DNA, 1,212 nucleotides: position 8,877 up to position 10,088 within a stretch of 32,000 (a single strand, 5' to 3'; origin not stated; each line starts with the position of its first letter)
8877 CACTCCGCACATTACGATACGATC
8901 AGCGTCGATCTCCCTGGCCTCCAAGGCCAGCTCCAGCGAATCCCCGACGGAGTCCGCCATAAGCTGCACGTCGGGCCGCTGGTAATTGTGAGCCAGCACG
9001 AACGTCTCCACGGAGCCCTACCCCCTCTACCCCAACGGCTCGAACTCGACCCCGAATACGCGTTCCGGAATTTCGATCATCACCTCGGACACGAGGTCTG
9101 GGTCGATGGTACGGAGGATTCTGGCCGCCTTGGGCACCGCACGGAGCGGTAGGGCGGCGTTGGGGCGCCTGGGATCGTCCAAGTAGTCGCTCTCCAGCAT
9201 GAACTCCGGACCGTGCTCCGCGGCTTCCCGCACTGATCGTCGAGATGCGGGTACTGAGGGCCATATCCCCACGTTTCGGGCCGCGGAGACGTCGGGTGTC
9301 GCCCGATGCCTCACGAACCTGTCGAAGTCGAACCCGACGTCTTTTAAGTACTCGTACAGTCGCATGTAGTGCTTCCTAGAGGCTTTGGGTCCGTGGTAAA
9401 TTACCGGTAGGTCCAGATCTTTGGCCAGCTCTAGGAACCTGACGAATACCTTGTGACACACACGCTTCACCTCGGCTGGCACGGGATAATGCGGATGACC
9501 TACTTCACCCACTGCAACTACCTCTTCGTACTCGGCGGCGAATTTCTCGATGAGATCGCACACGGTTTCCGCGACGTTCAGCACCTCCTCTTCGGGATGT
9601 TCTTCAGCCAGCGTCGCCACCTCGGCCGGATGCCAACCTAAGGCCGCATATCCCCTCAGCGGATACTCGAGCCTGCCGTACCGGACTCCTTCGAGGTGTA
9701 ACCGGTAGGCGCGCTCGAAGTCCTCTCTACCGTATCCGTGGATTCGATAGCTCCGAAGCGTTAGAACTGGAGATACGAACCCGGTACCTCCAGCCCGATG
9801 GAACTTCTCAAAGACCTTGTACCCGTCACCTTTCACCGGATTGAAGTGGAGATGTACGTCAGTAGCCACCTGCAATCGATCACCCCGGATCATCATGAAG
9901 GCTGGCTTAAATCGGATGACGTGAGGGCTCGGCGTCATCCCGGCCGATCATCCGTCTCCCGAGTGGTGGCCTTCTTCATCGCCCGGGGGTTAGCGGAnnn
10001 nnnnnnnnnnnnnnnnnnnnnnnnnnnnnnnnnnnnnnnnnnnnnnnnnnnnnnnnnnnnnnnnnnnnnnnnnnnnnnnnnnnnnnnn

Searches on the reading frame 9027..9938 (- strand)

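Call 86: search_protein_families(library=pfam, proteins=[window:9027-9938:-], max_evalue=0.00001)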
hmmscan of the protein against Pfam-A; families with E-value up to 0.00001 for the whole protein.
window:9027-9938:- (303 aa): 1 family
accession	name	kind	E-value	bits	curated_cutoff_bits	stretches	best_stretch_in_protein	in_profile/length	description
PF01026.27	TatD_DNase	-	8.1e-38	130.7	27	1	26-296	1-253/253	TatD related DNase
